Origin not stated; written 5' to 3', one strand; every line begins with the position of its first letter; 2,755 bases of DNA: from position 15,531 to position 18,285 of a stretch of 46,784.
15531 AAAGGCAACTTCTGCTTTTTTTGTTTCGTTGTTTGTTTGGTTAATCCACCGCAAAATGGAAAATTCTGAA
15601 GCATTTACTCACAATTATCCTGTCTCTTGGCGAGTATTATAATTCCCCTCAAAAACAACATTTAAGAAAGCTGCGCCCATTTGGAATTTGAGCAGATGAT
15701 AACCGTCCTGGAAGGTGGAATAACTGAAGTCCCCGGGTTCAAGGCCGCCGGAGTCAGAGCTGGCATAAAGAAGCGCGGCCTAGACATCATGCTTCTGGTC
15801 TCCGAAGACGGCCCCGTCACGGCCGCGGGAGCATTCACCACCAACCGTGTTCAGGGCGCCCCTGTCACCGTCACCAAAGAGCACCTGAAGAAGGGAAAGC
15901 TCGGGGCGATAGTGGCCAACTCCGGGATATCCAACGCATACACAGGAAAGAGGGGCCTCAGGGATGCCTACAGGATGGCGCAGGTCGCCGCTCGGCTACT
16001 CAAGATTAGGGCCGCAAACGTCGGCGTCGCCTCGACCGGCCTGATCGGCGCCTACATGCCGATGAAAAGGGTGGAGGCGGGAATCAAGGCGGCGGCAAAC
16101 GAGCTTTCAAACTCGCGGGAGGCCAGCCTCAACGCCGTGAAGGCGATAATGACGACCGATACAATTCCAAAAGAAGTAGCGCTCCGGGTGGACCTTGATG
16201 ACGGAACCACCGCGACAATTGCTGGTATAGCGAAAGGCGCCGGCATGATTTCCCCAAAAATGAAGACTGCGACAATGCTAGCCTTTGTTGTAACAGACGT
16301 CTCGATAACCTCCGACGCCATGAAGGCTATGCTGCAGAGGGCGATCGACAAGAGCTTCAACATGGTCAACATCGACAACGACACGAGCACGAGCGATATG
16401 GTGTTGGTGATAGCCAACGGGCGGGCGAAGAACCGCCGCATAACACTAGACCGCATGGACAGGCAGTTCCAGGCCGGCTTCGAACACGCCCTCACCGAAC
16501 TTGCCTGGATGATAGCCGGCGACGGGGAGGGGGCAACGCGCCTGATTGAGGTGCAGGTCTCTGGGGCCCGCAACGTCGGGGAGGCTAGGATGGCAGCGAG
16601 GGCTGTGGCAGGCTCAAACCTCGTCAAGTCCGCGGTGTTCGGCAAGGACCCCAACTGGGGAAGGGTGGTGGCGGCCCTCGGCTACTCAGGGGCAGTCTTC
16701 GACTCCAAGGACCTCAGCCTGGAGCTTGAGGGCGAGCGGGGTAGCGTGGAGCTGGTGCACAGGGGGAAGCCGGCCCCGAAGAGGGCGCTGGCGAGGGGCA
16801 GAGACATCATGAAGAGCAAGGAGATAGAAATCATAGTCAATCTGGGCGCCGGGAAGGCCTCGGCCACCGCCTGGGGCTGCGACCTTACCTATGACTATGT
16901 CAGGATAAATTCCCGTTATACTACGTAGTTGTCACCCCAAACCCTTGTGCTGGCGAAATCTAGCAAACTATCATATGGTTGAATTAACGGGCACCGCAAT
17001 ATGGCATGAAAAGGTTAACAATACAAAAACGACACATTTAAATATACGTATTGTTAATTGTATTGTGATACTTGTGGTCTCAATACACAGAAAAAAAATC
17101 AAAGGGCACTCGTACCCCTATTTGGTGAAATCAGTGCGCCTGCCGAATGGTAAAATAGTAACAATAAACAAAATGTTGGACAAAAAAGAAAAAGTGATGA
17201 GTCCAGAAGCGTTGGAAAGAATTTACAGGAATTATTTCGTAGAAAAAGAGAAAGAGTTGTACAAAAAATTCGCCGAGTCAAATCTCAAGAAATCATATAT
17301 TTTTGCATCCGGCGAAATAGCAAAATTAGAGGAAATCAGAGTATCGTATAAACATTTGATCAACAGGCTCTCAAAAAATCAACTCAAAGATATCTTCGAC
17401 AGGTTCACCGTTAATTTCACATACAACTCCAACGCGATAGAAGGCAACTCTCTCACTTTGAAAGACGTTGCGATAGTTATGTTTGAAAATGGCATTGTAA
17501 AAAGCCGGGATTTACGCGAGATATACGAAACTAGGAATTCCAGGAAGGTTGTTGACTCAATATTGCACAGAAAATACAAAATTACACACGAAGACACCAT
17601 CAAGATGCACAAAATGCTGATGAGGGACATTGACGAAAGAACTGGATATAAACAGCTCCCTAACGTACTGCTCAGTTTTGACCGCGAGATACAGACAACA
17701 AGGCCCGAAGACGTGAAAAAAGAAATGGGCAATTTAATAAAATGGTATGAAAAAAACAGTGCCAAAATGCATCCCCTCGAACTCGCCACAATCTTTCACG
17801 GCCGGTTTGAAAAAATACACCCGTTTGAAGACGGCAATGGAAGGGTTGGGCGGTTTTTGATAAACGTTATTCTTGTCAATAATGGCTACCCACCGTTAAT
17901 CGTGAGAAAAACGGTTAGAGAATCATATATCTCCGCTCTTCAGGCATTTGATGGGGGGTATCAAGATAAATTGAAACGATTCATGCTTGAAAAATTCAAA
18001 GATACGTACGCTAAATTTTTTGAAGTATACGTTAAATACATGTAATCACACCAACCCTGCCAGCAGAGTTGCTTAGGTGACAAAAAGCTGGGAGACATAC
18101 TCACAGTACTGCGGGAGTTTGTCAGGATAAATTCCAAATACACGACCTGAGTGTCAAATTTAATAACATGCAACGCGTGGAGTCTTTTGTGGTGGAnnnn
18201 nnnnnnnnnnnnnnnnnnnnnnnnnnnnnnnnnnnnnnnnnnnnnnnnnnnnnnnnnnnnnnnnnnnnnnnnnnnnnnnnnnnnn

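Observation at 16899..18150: A 1.2-kb fic cassette integrated into the 3' end of argJ, splitting the arginine operon and leaving an in-frame relic of an argJ terminus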

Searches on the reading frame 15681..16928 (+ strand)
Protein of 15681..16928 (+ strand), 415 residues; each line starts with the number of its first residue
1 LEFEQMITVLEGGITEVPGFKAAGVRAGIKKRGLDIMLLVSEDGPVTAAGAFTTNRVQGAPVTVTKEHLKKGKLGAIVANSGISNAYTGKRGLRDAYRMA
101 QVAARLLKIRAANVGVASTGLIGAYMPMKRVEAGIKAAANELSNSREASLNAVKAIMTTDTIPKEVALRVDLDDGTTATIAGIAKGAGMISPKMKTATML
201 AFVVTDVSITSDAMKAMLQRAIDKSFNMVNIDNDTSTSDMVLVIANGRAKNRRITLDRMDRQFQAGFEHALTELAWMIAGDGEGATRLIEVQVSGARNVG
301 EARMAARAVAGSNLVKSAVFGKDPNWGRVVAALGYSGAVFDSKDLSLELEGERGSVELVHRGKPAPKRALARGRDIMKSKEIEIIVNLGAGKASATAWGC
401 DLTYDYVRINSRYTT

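Call 9: search_protein_families(library=pfam, proteins=[window:15681-16928:+], max_evalue=0.001)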
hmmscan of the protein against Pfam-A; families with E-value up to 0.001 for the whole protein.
window:15681-16928:+ (415 aa): 1 family
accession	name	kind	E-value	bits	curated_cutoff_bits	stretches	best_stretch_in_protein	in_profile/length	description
PF01960.23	ArgJ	-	9e-137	456.2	32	1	21-415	1-377/377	ArgJ family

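Call 10: search_protein_families(library=ncbifam, proteins=[window:15681-16928:+], max_evalue=0.001)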
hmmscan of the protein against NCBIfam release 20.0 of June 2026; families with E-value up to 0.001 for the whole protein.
window:15681-16928:+ (415 aa): 2 families
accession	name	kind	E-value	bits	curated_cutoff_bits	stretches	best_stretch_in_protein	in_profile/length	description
TIGR00120.1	ArgJ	equivalog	4.3e-142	473.7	298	1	11-415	2-405/405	bifunctional ornithine acetyltransferase/N-acetylglutamate synthase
NF003802.0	PRK05388.1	equivalog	4.6e-141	470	351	1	13-415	6-400/400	bifunctional glutamate N-acetyltransferase/amino-acid acetyltransferase ArgJ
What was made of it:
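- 15696..16928 (+): argJ (ornithine acetyltransferase), intact. NCBI calls the start at 15696; the longest ORF starts at 15681. Pfam ArgJ 9e-137 over 377/377 positions and TIGR00120 over 405/405 (calls 9, 10).
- On Site-specifically integrated mobile element (att-flanked): argJ is full length against both profiles (calls 9, 10).
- Checked: Genes. argJ is full length (Pfam 377/377, TIGR00120 405/405; calls 9, 10).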

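Call 11: find_related_loci(query=window:15681-16925:+, collection=genome_contigs, flank=6000)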
Query window:15681-16925:+ (415 aa) in genome_contigs; peptide patterns used: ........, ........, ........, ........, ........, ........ (x = any residue, [..] = any of these).
504 stretches matched a pattern; 438 encode a relative of the query (tblastn E <= 1e-3); the best 80 are kept; 80 distinct loci.
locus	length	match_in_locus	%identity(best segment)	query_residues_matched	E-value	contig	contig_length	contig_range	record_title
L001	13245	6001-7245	94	1-415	0e+0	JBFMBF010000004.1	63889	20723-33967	MAG: Candidatus Hadarchaeota archaeon isolate MAG157 MAG157_4, whole genome shotgun sequence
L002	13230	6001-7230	75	6-415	0e+0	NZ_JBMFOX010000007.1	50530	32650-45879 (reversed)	MAG: Candidatus Hadarchaeum sp. isolate KM4338-48 NODE_7_length_50530_cov_4.015321, whole genome shotgun sequence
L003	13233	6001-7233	73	5-415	0e+0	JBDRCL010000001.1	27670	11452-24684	MAG: Methanobacteriota archaeon isolate MEGAHIT-group-1.183 k141_10594569, whole genome shotgun sequence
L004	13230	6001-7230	73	6-415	0e+0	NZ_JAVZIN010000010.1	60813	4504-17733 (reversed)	MAG: Candidatus Hadarchaeum sp. isolate DRTY-6_201901_bins_47 DRTY-6_201901_bins_47_scaffold_10, whole genome shotgun se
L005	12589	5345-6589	72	1-415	0e+0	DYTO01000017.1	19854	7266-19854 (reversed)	MAG TPA_asm: Candidatus Hadarchaeum sp. isolate DR5_53_9 Afr_mines_DR5_409_length_19854_cov_3_416890, whole genome shotg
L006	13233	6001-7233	73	5-415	0e+0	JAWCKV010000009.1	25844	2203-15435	MAG: Candidatus Hadarchaeales archaeon isolate JZ-2_201705_bins_153 JZ-2_201705_bins_153_scaffold_9, whole genome shotgu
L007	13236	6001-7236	69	4-415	0e+0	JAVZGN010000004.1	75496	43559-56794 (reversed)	MAG: Candidatus Hadarchaeales archaeon isolate DRTY-6_201808_bins_36 DRTY-6_201808_bins_36_scaffold_4, whole genome shot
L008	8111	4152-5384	71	4-415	0e+0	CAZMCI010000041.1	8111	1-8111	MAG TPA_asm: Candidatus Hadarchaeota archaeon isolate binchicken_co349_82 genome assembly, contig: NODE_3434_length_8111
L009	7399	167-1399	71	5-415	0e+0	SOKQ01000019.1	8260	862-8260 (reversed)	MAG: Hadesarchaea archaeon isolate E44_bin86 NODE_4243_length_8260_cov_9.752590, whole genome shotgun sequence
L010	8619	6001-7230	74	6-415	0e+0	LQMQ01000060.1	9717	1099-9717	MAG: Candidatus Hadarchaeum yellowstonense isolate YNP_45 contig_124_7852, whole genome shotgun sequence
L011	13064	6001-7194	50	2-415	1e-112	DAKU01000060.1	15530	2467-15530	MAG TPA_asm: Methanosarcinaceae archaeon UBA470 UBA470_contig_9020, whole genome shotgun sequence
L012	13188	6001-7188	50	5-415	3e-112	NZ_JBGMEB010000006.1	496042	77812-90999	MAG: Methanomethylovorans sp. isolate DMCM NODE_1_length_496042_cov_32.026333, whole genome shotgun sequence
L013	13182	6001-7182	50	7-415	4e-111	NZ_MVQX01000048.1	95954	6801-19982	MAG: Methanomethylovorans sp. PtaU1.Bin093 A4E24_contig000048, whole genome shotgun sequence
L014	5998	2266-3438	49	7-415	5e-110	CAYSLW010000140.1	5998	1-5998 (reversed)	MAG TPA_asm: uncultured Candidatus Methanoperedens sp. isolate SRP256446_co1_57 genome assembly, contig: NODE_9092_lengt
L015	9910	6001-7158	49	10-415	1e-108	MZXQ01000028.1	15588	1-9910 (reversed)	MAG: ANME-2 cluster archaeon HR1 5133_contig_436.2, whole genome shotgun sequence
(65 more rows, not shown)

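Call 34: find_related_loci(query=window:15681-16925:+, collection=metagenome_contigs, flank=5000)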
Query window:15681-16925:+ (415 aa) in metagenome_contigs; peptide patterns used: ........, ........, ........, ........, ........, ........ (x = any residue, [..] = any of these).
403 stretches matched a pattern; 273 encode a relative of the query (tblastn E <= 1e-3); the best 80 are kept; 80 distinct loci.
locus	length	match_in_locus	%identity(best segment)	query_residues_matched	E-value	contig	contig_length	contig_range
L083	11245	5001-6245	84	1-415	0e+0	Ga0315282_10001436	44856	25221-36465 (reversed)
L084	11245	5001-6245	82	1-415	0e+0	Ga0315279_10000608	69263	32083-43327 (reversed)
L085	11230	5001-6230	74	6-415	0e+0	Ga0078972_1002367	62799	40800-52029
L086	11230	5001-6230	74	6-415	0e+0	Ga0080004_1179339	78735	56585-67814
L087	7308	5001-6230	74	6-415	0e+0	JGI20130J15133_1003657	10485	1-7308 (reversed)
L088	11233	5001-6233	74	5-415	0e+0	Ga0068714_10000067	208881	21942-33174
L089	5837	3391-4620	74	6-415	0e+0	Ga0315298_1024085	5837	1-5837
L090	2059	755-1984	70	6-415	0e+0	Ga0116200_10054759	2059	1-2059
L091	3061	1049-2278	69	6-415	0e+0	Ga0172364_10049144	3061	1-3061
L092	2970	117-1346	69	6-415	0e+0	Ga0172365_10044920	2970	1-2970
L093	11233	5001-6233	71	5-415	0e+0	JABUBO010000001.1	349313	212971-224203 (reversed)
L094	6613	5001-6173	50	10-415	2e-111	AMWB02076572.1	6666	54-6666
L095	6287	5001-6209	47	9-415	2e-108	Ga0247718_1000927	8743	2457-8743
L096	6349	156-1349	46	9-414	4e-108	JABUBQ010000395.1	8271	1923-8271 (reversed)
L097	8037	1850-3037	48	10-415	2e-107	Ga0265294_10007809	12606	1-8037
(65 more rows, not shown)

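Call 54: search_protein_families(library=pfam, proteins=[L086:6395-6691:+, L086:6709-7986:+, L086:8221-9288:+, L086:9786-10727:+, L086:9319-9675:-, L008:5440-5940:-, L005:6954-7235:+, L005:7322-7672:+], max_evalue=0.01)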
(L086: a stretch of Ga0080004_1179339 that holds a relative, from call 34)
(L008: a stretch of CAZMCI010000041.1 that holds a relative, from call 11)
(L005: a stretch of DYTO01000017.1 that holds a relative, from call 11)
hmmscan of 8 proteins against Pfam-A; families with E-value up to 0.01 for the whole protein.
L086:6395-6691:+ (98 aa): 0 families

L086:6709-7986:+ (425 aa): 3 families
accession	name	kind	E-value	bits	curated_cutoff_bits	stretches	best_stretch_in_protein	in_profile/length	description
PF04055.27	Radical_SAM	-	1.1e-23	84.7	29.5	1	142-312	2-166/166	Radical SAM superfamily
PF00919.26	UPF0004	-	6.7e-18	65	27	1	3-91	1-92/98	Uncharacterized protein family UPF0004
PF01938.26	TRAM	-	0.00014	22.1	21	1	373-424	10-60/61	TRAM domain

L086:8221-9288:+ (355 aa): 3 families
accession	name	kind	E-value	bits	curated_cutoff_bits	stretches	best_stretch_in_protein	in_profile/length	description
PF00266.25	Aminotran_5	-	2.8e-29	102.7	21.5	1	25-343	33-368/371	Aminotransferase class-V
PF00076.28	RRM_1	-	0.00014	22.1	20.7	0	107-136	6-35/70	RNA recognition motif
PF00155.27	Aminotran_1_2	-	0.0056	16.3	19.7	0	111-315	128-327/361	Aminotransferase class I and II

L086:9786-10727:+ (313 aa): 1 family
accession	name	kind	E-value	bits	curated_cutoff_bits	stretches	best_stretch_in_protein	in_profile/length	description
PF01063.24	Aminotran_4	-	7.5e-59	199.7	28.5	1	41-273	1-223/223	Amino-transferase class IV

L086:9319-9675:- (118 aa): 1 family
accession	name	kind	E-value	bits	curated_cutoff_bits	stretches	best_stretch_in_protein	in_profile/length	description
PF22612.2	GH113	-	2.3e-06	27.6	27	1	7-84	200-266/289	Glycoside Hydrolase Family 113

L008:5440-5940:- (166 aa): 0 families

L005:6954-7235:+ (93 aa): 1 family
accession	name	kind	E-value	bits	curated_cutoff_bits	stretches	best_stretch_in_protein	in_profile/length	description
PF13088.12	BNR_2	-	0.0018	18.1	31.4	1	4-71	56-126/277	BNR repeat-like domain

L005:7322-7672:+ (116 aa): 0 families

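Call 98: list_cluster_members(proteins=[window:15681-16925:+, window:15696-16925:+, window:18197-19078:+, window:19082-20263:+])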
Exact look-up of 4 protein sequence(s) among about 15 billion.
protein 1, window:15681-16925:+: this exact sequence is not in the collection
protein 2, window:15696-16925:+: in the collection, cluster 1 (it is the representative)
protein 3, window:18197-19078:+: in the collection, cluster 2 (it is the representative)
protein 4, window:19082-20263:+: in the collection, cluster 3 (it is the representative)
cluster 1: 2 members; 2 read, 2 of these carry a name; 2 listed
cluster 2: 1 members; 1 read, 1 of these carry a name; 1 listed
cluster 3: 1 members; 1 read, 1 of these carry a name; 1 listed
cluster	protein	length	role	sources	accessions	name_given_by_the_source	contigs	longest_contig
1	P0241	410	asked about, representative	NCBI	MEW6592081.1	MAG: bifunctional ornithine acetyltransferase/N-acetylglutamate synthase [Candidatus ...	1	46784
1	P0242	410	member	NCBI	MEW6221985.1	MAG: bifunctional ornithine acetyltransferase/N-acetylglutamate synthase [Candidatus ...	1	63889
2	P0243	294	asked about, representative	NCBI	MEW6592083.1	MAG: acetylglutamate kinase [Candidatus Hadarchaeota archaeon]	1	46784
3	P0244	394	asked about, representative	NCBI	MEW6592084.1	MAG: aspartate aminotransferase family protein [Candidatus Hadarchaeota archaeon]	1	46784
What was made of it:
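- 15696..16928 (+): The exact protein from 15696 is in the collection as MEW6592081.1 (call 98).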

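Call 99: search_protein_families(library=padloc, proteins=[L008:5440-5940:-], max_evalue=0.01)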
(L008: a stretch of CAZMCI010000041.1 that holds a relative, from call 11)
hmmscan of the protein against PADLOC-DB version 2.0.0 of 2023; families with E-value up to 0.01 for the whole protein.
L008:5440-5940:- (166 aa): 0 families

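Call 100: search_protein_families(library=phrogs, proteins=[L008:5440-5940:-], max_evalue=0.001)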
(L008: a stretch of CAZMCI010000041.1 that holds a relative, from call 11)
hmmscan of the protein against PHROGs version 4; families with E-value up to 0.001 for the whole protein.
L008:5440-5940:- (166 aa): 0 families

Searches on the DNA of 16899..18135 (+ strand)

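Call 74: search_dna_similar(query=window:16899-18135:+, collection=plasmids, mode=distant, max_rows=8)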
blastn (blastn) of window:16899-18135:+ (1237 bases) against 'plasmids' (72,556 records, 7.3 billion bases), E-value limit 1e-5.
No match.
